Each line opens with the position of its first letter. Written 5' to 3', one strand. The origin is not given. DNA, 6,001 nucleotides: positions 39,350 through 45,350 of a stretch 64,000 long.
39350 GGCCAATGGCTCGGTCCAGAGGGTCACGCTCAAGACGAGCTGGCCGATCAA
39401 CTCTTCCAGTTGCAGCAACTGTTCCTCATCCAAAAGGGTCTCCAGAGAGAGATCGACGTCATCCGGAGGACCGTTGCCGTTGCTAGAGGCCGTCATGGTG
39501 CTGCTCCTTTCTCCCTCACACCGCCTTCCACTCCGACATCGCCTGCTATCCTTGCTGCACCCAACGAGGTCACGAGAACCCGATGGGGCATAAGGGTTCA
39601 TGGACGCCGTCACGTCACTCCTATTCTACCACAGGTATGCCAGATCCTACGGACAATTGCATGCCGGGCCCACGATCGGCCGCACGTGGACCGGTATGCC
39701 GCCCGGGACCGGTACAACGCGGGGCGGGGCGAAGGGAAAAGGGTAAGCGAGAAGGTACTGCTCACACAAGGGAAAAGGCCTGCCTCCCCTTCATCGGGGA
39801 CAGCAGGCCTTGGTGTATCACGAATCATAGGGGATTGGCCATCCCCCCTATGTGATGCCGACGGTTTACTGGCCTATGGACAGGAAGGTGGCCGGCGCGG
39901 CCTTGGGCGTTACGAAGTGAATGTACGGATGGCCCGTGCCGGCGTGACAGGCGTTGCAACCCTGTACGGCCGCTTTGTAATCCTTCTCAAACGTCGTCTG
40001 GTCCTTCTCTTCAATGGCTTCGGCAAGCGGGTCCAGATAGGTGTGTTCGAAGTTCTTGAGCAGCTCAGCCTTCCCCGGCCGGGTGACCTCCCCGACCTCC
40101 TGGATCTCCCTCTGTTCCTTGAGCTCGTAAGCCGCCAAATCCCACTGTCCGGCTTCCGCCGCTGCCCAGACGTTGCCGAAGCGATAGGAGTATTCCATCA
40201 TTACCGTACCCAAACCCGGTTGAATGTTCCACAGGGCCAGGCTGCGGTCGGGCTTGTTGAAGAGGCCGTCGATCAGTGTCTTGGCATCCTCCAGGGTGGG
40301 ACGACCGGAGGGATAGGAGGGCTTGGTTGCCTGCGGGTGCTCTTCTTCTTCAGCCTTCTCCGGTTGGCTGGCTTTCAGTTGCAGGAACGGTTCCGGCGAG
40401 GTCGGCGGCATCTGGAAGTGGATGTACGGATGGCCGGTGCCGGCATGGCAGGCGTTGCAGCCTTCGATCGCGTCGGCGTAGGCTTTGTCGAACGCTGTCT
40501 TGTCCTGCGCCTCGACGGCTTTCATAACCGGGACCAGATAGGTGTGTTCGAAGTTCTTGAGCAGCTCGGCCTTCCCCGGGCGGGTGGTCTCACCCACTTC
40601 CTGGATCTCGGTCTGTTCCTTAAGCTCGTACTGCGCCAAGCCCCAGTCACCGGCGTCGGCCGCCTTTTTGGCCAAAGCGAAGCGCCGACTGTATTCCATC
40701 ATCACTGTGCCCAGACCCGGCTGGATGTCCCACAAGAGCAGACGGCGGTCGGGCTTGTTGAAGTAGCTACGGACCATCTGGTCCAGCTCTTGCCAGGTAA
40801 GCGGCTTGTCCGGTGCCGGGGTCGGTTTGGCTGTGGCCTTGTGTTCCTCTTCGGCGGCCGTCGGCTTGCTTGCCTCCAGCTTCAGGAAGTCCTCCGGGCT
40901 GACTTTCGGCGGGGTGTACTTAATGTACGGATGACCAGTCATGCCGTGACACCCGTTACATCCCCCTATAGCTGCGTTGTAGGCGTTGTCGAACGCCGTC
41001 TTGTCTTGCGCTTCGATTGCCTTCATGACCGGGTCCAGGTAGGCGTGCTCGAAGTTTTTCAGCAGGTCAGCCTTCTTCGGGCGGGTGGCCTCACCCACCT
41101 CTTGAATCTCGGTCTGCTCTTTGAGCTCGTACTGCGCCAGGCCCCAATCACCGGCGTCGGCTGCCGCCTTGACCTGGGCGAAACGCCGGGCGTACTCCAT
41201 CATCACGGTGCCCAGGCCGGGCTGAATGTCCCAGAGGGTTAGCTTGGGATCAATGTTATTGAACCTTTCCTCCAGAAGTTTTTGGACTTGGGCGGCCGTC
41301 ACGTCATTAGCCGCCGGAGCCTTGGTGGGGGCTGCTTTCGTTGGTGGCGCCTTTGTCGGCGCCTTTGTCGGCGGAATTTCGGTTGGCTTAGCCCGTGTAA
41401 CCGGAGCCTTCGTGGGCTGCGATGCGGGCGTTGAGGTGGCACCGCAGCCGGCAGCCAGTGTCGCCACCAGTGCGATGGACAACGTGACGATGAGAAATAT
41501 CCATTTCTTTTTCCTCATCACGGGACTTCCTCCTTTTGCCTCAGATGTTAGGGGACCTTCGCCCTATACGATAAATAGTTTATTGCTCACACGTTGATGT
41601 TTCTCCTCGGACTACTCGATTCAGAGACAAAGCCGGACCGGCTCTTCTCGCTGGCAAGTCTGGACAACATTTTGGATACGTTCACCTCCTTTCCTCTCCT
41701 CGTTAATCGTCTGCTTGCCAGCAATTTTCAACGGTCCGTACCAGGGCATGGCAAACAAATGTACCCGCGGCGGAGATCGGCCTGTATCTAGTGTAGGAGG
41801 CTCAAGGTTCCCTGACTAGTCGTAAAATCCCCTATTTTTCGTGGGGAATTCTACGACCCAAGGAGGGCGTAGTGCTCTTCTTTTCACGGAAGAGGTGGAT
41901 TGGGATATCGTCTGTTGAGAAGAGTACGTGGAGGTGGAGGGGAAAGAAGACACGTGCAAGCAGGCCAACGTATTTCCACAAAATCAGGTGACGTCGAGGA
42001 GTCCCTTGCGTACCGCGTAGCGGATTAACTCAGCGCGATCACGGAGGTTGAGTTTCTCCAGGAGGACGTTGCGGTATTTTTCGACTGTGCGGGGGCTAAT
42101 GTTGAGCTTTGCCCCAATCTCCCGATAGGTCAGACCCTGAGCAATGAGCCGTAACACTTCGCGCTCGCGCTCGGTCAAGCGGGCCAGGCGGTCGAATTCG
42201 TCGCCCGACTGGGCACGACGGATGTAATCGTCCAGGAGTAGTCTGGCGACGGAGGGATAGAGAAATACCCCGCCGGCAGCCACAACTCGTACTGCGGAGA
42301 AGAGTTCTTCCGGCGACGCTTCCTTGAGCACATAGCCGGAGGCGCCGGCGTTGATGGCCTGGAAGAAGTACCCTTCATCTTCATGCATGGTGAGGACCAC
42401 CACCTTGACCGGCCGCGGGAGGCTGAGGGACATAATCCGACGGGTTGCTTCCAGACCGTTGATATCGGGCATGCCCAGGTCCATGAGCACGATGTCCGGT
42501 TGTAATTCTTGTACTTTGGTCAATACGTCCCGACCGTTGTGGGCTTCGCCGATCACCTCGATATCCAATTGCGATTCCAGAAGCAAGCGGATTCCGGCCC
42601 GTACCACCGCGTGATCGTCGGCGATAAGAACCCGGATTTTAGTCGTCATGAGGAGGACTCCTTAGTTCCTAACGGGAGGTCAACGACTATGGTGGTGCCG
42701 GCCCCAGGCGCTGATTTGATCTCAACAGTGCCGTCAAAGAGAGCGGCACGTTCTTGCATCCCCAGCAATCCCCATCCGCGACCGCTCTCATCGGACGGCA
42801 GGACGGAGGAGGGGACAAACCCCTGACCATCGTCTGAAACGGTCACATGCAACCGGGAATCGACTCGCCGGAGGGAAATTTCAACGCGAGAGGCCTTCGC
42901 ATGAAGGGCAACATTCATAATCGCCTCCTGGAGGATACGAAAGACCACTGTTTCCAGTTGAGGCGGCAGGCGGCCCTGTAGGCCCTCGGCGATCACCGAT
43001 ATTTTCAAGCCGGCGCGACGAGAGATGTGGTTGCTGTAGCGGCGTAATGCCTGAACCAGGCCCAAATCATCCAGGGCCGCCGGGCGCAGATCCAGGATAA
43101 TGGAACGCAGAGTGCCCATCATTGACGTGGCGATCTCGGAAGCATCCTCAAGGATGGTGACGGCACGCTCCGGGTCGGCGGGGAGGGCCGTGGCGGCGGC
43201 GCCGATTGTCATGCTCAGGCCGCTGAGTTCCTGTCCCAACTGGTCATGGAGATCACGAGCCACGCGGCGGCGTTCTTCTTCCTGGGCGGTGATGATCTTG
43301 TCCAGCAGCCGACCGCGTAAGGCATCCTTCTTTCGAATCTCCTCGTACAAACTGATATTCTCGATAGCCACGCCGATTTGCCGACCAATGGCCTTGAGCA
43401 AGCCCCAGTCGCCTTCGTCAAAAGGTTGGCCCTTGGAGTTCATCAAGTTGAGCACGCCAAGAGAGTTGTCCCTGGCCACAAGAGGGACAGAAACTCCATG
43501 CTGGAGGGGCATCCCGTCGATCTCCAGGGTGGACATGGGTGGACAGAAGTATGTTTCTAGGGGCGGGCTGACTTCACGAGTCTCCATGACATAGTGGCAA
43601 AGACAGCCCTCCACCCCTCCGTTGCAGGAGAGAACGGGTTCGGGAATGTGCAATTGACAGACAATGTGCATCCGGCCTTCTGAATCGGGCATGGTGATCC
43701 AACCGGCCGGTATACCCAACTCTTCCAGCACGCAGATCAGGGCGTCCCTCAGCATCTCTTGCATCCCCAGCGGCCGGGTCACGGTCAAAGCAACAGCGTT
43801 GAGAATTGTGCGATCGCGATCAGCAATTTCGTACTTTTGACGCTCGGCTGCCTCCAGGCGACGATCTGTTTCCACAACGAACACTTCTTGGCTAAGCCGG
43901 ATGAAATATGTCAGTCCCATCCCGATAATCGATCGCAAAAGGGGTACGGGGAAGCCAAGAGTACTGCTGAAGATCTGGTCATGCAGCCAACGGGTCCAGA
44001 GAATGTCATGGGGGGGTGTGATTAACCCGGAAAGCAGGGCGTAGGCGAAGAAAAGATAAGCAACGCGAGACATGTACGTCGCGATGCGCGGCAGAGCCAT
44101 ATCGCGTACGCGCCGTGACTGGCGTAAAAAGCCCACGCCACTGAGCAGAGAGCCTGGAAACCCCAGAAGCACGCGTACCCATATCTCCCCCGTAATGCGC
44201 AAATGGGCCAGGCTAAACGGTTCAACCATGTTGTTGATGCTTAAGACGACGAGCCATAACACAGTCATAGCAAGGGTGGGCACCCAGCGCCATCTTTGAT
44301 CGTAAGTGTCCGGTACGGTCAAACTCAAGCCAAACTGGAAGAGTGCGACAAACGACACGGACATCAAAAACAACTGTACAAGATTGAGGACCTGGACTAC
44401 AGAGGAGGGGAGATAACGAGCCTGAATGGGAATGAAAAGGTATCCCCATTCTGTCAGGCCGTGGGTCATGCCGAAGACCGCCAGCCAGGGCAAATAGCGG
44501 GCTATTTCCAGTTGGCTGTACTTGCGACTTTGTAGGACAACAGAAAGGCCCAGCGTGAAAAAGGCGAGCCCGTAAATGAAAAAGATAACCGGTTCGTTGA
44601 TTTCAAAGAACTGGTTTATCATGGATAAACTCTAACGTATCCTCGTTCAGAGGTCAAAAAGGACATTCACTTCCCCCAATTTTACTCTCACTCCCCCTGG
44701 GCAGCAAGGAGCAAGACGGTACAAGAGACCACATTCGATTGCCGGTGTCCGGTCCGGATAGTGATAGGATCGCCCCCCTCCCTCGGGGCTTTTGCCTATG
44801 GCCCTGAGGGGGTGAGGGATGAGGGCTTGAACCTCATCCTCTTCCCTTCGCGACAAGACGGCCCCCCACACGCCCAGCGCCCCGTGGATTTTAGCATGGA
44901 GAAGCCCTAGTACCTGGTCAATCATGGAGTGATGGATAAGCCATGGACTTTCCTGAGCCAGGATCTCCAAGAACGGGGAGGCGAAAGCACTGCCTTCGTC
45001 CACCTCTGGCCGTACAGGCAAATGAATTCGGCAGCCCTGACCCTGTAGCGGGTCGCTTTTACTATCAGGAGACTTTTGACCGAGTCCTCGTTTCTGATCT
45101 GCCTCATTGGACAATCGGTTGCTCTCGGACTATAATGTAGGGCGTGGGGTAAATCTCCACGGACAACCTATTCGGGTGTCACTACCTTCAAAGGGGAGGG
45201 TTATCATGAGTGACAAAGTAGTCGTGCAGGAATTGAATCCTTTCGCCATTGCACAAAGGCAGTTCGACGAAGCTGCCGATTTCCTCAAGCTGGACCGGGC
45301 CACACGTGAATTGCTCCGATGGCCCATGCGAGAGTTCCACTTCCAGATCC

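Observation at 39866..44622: Triplicated cytochrome c'-like lipoprotein next to a GAF histidine kinase and NarL-type regulator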

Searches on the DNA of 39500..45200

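Call 52: search_rna_families(source=window, start=39500, end=45200, threshold=evalue, max_evalue=1)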
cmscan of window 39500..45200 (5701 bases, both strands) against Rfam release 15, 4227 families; matches with E-value up to 1: 0.
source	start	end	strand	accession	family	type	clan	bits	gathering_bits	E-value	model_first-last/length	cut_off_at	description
